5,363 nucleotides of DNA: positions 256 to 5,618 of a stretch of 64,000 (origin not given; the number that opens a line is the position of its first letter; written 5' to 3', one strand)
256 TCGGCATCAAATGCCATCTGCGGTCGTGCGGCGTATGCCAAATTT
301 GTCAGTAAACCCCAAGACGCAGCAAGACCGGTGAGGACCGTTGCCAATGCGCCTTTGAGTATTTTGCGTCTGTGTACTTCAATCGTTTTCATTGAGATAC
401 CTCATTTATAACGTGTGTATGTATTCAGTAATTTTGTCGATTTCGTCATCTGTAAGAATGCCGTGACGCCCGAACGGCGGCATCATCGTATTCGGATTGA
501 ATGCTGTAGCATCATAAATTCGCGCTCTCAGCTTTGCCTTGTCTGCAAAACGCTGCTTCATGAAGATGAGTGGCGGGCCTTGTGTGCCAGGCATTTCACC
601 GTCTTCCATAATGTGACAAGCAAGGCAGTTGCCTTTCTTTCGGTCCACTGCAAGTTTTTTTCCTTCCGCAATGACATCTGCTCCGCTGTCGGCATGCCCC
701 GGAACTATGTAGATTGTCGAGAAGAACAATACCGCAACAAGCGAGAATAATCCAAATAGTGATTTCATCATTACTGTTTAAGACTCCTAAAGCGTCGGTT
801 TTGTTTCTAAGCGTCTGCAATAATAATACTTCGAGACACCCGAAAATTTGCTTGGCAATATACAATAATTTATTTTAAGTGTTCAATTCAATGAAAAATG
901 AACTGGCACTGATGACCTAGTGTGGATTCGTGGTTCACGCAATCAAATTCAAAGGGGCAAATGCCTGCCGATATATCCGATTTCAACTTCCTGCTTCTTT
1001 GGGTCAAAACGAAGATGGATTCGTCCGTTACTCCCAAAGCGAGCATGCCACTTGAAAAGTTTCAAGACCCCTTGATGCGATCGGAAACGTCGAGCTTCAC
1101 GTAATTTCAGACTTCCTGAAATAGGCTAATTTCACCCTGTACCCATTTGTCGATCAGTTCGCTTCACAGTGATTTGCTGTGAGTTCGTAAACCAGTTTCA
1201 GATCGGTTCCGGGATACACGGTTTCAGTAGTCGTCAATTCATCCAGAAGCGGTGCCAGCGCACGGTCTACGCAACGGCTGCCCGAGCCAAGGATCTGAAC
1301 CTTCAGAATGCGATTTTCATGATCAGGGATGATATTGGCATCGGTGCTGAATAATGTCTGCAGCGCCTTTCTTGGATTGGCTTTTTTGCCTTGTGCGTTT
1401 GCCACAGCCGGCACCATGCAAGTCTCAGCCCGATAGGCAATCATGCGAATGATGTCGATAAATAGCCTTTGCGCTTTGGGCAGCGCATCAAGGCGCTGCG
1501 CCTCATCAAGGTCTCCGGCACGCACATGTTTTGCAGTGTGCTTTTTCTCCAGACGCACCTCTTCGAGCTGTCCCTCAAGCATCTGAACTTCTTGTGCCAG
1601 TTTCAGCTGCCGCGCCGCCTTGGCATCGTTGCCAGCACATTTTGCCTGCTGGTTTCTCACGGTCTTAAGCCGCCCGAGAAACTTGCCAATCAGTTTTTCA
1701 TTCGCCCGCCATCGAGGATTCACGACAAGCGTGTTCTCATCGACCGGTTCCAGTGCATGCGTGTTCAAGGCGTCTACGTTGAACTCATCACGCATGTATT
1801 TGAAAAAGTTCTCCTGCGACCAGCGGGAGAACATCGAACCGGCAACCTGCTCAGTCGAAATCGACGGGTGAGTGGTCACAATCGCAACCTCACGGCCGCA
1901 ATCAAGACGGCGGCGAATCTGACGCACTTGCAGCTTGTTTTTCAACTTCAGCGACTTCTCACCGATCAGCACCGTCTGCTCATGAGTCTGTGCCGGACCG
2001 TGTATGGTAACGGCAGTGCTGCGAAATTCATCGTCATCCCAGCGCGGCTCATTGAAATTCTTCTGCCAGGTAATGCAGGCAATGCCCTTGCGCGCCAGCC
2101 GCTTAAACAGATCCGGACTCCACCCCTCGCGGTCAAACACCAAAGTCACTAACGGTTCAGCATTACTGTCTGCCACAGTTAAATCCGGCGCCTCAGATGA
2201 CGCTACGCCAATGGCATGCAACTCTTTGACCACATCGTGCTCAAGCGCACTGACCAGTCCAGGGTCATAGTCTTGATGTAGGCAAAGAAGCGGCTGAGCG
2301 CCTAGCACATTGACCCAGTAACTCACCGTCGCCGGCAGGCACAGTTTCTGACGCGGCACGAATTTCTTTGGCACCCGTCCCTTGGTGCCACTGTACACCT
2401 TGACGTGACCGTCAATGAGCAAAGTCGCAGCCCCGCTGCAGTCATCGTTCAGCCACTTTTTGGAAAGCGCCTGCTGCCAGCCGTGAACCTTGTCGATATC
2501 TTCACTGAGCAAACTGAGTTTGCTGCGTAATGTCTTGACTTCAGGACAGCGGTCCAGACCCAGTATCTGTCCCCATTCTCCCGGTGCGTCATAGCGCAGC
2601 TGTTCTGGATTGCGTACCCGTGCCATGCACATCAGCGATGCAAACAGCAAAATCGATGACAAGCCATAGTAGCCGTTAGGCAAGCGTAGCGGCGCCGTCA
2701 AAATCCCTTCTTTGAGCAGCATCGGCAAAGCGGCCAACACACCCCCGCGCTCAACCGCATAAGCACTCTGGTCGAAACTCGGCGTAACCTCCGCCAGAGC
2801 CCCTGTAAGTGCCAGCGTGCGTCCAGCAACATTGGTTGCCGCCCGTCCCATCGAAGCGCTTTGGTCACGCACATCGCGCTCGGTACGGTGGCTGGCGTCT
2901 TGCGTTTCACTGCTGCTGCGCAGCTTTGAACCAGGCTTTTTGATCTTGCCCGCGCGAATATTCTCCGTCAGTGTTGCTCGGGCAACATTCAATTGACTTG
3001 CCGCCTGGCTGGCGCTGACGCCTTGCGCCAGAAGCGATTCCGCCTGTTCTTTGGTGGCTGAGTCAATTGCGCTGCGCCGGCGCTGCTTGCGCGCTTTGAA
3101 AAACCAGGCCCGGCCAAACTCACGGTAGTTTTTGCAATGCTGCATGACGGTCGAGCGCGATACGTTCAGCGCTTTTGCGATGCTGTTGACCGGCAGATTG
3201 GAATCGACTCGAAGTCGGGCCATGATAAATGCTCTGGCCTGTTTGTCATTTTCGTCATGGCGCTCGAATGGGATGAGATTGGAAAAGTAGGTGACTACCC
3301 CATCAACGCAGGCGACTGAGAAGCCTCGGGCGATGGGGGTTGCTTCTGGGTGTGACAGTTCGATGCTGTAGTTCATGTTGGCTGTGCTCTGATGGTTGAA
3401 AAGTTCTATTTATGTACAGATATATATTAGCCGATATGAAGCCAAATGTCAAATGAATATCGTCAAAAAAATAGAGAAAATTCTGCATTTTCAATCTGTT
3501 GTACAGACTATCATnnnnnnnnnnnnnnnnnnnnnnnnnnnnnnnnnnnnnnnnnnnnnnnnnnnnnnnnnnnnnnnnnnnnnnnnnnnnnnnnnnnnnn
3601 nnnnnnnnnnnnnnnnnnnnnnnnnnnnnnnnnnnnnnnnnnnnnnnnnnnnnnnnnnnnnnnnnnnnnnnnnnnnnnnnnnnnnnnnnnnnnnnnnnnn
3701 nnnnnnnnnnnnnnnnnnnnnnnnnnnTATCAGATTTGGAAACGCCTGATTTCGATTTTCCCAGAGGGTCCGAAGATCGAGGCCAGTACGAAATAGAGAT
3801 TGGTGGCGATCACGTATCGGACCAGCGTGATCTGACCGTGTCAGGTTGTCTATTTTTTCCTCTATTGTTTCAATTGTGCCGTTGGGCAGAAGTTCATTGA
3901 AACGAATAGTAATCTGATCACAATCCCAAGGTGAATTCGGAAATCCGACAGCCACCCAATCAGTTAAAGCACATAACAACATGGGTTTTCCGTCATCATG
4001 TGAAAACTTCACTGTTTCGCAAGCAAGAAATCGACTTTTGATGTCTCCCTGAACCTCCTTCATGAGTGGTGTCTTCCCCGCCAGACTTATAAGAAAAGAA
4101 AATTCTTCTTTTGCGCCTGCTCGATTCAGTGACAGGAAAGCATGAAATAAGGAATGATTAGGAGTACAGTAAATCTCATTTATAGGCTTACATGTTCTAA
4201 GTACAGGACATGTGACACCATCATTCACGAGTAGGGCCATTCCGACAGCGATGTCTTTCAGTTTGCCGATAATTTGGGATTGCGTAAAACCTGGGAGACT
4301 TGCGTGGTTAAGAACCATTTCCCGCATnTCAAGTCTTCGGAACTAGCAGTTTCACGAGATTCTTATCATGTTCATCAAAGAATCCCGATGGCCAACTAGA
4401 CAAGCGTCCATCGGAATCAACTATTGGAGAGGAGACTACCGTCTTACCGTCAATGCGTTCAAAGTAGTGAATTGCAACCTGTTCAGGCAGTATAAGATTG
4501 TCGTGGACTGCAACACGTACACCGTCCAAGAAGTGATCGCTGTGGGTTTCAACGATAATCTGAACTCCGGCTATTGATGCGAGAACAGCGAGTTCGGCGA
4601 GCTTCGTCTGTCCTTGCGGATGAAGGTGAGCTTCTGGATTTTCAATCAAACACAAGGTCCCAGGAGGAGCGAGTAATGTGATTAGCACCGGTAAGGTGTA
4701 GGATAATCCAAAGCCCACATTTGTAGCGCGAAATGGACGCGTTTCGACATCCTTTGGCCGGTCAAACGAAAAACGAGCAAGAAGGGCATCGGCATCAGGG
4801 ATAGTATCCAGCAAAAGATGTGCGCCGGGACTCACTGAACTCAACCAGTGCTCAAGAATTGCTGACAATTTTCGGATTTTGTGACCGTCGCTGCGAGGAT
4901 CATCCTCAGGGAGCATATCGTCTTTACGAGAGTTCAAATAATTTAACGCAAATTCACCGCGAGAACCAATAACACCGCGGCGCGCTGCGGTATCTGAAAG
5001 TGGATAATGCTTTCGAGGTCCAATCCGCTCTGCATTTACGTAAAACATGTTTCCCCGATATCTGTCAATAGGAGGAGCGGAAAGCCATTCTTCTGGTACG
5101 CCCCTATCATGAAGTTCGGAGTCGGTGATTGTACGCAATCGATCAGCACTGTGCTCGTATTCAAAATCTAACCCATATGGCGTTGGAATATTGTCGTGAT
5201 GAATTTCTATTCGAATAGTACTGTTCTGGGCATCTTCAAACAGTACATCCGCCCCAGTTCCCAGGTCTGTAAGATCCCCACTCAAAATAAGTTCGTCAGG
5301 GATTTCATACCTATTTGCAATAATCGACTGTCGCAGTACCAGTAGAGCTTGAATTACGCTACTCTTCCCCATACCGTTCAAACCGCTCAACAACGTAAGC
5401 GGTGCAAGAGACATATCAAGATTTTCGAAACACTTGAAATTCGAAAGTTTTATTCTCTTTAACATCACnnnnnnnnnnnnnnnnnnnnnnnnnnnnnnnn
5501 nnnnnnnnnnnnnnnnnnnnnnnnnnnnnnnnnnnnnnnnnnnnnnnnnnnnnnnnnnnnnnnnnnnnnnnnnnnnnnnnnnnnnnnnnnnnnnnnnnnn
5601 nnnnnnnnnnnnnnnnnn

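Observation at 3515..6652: Translationally coupled DUF262 / DUF3696-type ATPase / orphan-protein operon beside an IS: candidate three-gene anti-phage module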

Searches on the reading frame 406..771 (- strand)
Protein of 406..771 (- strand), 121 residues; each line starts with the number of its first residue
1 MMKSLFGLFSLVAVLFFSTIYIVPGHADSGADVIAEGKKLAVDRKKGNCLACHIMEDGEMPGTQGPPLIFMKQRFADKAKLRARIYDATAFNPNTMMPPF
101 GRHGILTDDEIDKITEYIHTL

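Call 57: search_protein_families(library=pfam, proteins=[window:406-771:-], max_evalue=0.00001)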
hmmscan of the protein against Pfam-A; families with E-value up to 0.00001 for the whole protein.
window:406-771:- (121 aa): 2 families
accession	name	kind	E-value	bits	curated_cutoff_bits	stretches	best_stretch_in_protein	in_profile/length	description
PF00034.26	Cytochrom_C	-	9.4e-09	36.9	21.3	1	34-121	1-89/90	Cytochrome c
PF13442.11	Cytochrome_CBB3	-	1.1e-07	32.5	27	1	46-118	12-68/68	Cytochrome C oxidase, cbb3-type, subunit III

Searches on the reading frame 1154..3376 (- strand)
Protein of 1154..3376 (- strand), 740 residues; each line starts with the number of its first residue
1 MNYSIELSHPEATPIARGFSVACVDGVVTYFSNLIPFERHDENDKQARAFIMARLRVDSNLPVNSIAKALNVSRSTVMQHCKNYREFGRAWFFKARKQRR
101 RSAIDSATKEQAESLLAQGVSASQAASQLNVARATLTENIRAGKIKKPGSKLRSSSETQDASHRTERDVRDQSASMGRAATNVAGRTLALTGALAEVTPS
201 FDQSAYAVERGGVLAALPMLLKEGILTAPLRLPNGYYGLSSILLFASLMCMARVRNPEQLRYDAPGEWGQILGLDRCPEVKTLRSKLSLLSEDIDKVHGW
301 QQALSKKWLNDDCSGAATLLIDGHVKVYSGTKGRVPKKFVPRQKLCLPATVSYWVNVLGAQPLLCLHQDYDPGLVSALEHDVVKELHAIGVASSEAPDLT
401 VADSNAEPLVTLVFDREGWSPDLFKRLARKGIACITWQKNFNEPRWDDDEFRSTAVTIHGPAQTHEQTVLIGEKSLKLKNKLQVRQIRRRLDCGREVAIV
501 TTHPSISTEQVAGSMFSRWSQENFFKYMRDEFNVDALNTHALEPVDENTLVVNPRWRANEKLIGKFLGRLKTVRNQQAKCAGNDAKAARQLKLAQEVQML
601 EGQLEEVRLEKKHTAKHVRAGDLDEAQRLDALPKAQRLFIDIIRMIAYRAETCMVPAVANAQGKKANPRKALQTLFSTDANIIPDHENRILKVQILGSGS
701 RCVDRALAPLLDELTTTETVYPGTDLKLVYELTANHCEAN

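Call 4: search_protein_families(library=pfam, proteins=[window:1154-3376:-], max_evalue=0.01)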
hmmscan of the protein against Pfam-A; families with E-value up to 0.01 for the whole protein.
window:1154-3376:- (740 aa): 14 families
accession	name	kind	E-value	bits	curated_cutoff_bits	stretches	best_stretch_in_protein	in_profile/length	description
PF21804.3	Transposase_29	-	5.3e-104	348.9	27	1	183-733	7-561/562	Transposase protein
PF02796.21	HTH_7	-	2.2e-08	34.5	23.8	1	100-136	2-38/45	Helix-turn-helix domain of resolvase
PF13518.12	HTH_28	-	2.7e-08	34.2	25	1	57-100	9-50/52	Helix-turn-helix domain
PF13384.12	HTH_23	-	1.5e-06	28.3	24.6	1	56-88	14-45/50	Homeodomain-like domain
PF13551.12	HTH_29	-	2.2e-06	28.1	28.1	1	56-108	7-62/64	Winged helix-turn helix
PF08279.18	HTH_11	-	7.4e-05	23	25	1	51-83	5-38/55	HTH domain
PF13936.12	HTH_38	-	0.00013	22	27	0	57-82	17-42/44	Helix-turn-helix domain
PF00392.27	GntR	-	0.00036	20.6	27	0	53-79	16-43/64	Bacterial regulatory proteins, gntR family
PF12840.13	HTH_20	-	0.0012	19.2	27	0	117-141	16-40/51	Helix-turn-helix domain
PF13412.12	HTH_24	-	0.0023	17.9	21.9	1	51-83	8-40/48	Winged helix-turn-helix DNA-binding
PF12728.13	HTH_17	-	0.0025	18.5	27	0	121-147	3-29/51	Helix-turn-helix domain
PF00196.25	GerE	-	0.0035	17.4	23.5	0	62-83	19-40/57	Bacterial regulatory proteins, luxR family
PF13404.12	HTH_AsnC-type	-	0.0045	17.2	27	0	51-78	8-35/42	AsnC-type helix-turn-helix domain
PF01418.23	HTH_6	-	0.0049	17.3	28.3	0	42-83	16-57/77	Helix-turn-helix domain, rpiR family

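Call 6: search_protein_families(library=ncbifam, proteins=[window:1154-3376:-], max_evalue=0.01)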
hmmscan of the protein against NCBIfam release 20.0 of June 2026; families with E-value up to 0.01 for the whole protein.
window:1154-3376:- (740 aa): 5 families
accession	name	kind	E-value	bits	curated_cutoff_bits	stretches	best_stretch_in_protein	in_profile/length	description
NF033592.1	transpos_IS4_1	equivalog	7.7e-05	21.9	115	1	411-542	179-311/332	IS4 family transposase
NF033545.0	transpos_IS630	equivalog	0.00017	21.1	100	1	60-116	12-69/299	IS630 family transposase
TIGR01764.1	excise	domain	0.0028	18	28.8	0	123-146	5-28/49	excisionase family DNA-binding protein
NF038385.1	IS66_access_TnpA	equivalog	0.0029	17.2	150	0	53-92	9-48/190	IS66-like element accessory protein TnpA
NF033788.1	HTH_metalloreg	subfamily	0.0039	17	55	0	46-82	11-47/77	metalloregulator ArsR/SmtB family transcription factor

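Call 33: search_protein_families(library=padloc, proteins=[window:1154-3376:-], max_evalue=0.00001)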
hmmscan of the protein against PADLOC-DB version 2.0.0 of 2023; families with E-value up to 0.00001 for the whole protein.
window:1154-3376:- (740 aa): 0 families

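Call 42: search_dna_similar(query=window:1154-3376:-, collection=plasmids, mode=protein, max_rows=12)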
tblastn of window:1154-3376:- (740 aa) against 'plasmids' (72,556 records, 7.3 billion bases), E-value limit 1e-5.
No match.

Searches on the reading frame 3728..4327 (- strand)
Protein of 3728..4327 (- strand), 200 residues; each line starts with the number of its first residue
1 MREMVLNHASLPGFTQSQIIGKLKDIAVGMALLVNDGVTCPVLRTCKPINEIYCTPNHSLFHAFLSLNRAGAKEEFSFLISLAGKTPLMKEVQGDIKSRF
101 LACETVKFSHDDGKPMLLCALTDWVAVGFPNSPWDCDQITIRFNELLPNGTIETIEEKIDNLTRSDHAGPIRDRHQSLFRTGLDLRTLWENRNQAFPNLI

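Call 60: predict_structure(alignment_id=A4)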
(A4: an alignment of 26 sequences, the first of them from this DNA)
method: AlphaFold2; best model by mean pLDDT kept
length: 200 residues; sequences in the alignment: 26
mean_pLDDT: 66.0   pTM: 0.64
mean pLDDT of the five models: 66.0, 59.7, 57.6, 54.8, 51.9
residues with pLDDT >= 90: 17; 70-90: 78; 50-70: 57; < 50: 48
segments of 3 or more residues with pLDDT < 50: 8-12, 89-116, 123-128, 197-200
pLDDT, mean of each block of 10 residues (from residue 1): 54 73 87 79 74 79 92 92 62 42 34 49 48 66 62 71 81 74 56 44
secondary structure, 60 per line:
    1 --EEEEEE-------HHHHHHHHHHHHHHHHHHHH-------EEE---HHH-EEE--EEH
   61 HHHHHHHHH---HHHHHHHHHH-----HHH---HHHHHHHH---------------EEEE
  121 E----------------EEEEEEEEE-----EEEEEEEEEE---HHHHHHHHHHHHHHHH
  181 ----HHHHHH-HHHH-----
elements in order: E3-8 H16-35 E43-45 E53-55 H60-69 H73-82 H94-101 E117-121 E138-146 E152-161 H165-180 H185-190 H192-195

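Call 62: fold_search(model_id=the predicted structure, library=pdb)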
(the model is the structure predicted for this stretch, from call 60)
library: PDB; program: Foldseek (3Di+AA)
matches with E <= 10: 283; with E <= 0.001: 0
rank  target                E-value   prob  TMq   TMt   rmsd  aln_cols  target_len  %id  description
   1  8a98_SY               5.6e-01  0.18  0.13  0.24   6.6        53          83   23  CRYO-EM STRUCTURE OF LEISHMANIA MAJOR 80S RIBOSOME : snoRNA MUTANT (released 2023-10-11)
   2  8qie_SY               7.1e-01  0.16  0.13  0.23   6.8        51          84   22  CRYO-EM STRUCTURE OF LEISHMANIA MAJOR 80S RIBOSOME : LM32Cs1C1 mutant snoRNA overexpression, class 4 (released 2025-01-01)
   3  1jml                  7.6e-01  0.15  0.13  0.29   9.1        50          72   20  Conversion of Monomeric Protein L to an Obligate Dimer by Computational Protein Design (released 2001-10-10)
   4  1k51                  7.6e-01  0.15  0.13  0.30   9.1        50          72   20  A G55A Mutation Induces 3D Domain Swapping in the B1 Domain of Protein L from Peptostreptococcus magnus (released 2001-12-05)
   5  7s0t_F                8.5e-01  0.10  0.20  0.11   6.7        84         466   12  Structure of DNA polymerase zeta with mismatched DNA (released 2022-03-09)
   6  7egd_A                8.5e-01  0.03  0.13  0.05  33.1       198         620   12  SCP promoter-bound TFIID-TFIIA in initial TBP-loading state (released 2021-05-12)
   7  7egh_A                9.1e-01  0.03  0.13  0.05  32.9       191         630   12  TFIID lobe C subcomplex (released 2021-05-12)
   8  6v8p_F                1.0e+00  0.10  0.21  0.11   6.3        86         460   15  Structure of DNA Polymerase Zeta (Apo) (released 2020-08-19)
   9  8a3w_SY               1.2e+00  0.12  0.13  0.21   6.8        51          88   22  CRYO-EM STRUCTURE OF LEISHMANIA MAJOR 80S RIBOSOME : WILD TYPE (released 2023-12-20)
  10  6tv0_A                1.2e+00  0.05  0.16  0.20  13.1       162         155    9  Serratia spp. cyanase hydratase (released 2021-01-27)
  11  8c7e_A                1.2e+00  0.04  0.16  0.19  13.7       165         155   10  Serendipitous cyanase structure from Serratia-like contamination (released 2023-02-22)
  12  8qhu_SY               1.4e+00  0.12  0.13  0.22   6.8        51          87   22  CRYO-EM STRUCTURE OF LEISHMANIA MAJOR 80S RIBOSOME : LM32Cs1C1 snoRNA overexpression (released 2025-02-12)
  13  9q9i_E                1.6e+00  0.07  0.18  0.10   6.3        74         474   16  Cryo-EM structure of human Mre11-Rad50-Nbs1 complex bound to DNA (released 2025-10-01)
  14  3l94_B                1.6e+00  0.18  0.11  0.04  10.4        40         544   12  Structure of PvdQ covalently acylated with myristate (released 2011-01-26)
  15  8ovj_SY               1.8e+00  0.10  0.13  0.22   6.8        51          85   22  CRYO-EM STRUCTURE OF LEISHMANIA MAJOR 80S RIBOSOME : PARENTAL STRAIN (released 2024-05-08)
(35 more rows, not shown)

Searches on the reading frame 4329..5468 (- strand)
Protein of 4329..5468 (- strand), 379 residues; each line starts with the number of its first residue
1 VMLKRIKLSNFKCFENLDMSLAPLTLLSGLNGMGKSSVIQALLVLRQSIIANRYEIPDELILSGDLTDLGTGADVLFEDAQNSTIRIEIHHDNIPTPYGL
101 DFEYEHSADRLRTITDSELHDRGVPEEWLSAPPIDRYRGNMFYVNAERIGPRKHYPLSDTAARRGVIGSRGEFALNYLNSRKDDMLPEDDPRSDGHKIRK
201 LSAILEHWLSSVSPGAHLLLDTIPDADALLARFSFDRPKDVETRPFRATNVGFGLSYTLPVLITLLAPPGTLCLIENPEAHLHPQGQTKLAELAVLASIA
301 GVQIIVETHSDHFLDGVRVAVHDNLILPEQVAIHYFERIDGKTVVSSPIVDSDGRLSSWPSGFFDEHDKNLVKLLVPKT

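Call 4: search_protein_families(library=pfam, proteins=[window:4329-5468:-], max_evalue=0.01)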
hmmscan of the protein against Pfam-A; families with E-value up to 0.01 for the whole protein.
window:4329-5468:- (379 aa): 7 families
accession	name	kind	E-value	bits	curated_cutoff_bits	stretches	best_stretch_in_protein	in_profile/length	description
PF13175.12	AAA_15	-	4.2e-23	83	32.1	2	1-88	1-80/374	AAA ATPase domain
PF13304.12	AAA_21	-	2.7e-20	74.1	27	1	24-315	1-304/304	AAA domain, putative AbiEii toxin, Type IV TA system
PF12476.13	DUF3696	-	9e-17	61.5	22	1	326-374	1-52/52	Protein of unknown function (DUF3696)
PF02463.25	SMC_N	-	2.2e-07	31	40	1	2-60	1-64/220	RecF/RecN/SMC N terminal domain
PF11398.14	DUF2813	-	6.7e-07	29.4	21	1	1-45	1-45/372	Protein of unknown function (DUF2813)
PF13476.12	AAA_23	-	8.5e-07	30.2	27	1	5-43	1-40/201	AAA domain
PF13555.12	AAA_29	-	9.1e-05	22.6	27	1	3-45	1-45/61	P-loop containing region of AAA domain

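Call 5: search_protein_families(library=padloc, proteins=[window:4329-5468:-], max_evalue=0.01)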
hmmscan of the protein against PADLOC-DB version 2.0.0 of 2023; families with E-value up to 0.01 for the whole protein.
window:4329-5468:- (379 aa): 124 families (the best 25 are shown)
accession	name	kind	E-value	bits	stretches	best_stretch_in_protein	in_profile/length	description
PDLC03878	NsnB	-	7.8e-106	352.7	1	2-375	1-343/345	-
PDLC04148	HEC-03B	-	1.9e-42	143.9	2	140-366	215-436/458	-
PDLC04707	PDC-M55A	-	2.2e-34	117.2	2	181-367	218-402/421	-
PDLC02979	AriA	-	5.5e-25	86.9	2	1-73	1-58/373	-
PDLC04178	HEC-01A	-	5e-21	73.2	2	2-49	8-55/399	-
PDLC02980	AriA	-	5.4e-18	64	1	24-315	1-304/304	-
PDLC04393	PDC-M07A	-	2.5e-17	61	2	2-181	1-181/435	-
PDLC00096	GajA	-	4.2e-17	60.1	2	272-319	291-342/630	AAA ATPase domain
PDLC00091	GajA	-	7.4e-16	56.1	2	272-311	299-339/627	AAA ATPase domain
PDLC00067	GajA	-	1.3e-15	54.9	2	2-44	4-46/604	AAA ATPase domain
PDLC02335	AbiLi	-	2e-15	54.7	1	1-318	48-244/326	AbiLi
PDLC04177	HEC-01A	-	3.3e-15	54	2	261-331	287-357/393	-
PDLC04175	HEC-01A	-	1.1e-14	52.3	2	2-52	5-54/363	-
PDLC04144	HEC-01B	-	1.3e-14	52.1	2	244-368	270-393/395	-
PDLC00278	PtuA1|PtuA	-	1.9e-14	51.8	1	1-55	1-56/436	AAA ATPase domain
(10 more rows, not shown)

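Call 6: search_protein_families(library=ncbifam, proteins=[window:4329-5468:-], max_evalue=0.01)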
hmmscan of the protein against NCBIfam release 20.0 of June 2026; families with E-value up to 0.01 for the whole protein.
window:4329-5468:- (379 aa): 10 families
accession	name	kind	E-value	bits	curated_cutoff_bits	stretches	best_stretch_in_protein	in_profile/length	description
NF047739.1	antiphage_MADS3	equivalog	6.4e-12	45.4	420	2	2-52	1-51/427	methylation-associated defense system AAA family ATPase MAD3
NF041760.1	PtuA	equivalog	7.9e-10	38.2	500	1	2-43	51-93/524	retron Ec78 anti-phage system effector ATPase PtuA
NF002572.0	PRK02224.1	equivalog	8.5e-08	30.9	1087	1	1-43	1-44/888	DNA double-strand break repair ATPase Rad50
TIGR00611.2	recf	equivalog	4.7e-07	29.3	172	1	3-45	1-44/339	DNA replication/repair protein RecF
NF041035.1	Rad50_Halo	equivalog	6.6e-07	28.1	1000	1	1-42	1-43/883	DNA double-strand break repair ATPase Rad50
NF053563.1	Rkd4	equivalog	0.00031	19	860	1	3-42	3-43/747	arcadin-4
NF038234.1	retron_eff_Eco8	equivalog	0.00041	19.1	250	1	1-43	1-44/679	retron Eco8 family effector endonuclease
NF002244.0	PRK01156.1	equivalog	0.0021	16.2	847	1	1-42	1-43/895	DNA double-strand break repair ATPase Rad50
TIGR01166.1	cbiO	subfamily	0.0043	16.5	211.8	0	271-309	147-185/190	cobalt ABC transporter, ATP-binding protein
TIGR03740.1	galliderm_ABC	subfamily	0.006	16.3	309.75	0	247-340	121-209/223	lantibiotic protection ABC transporter ATP-binding subunit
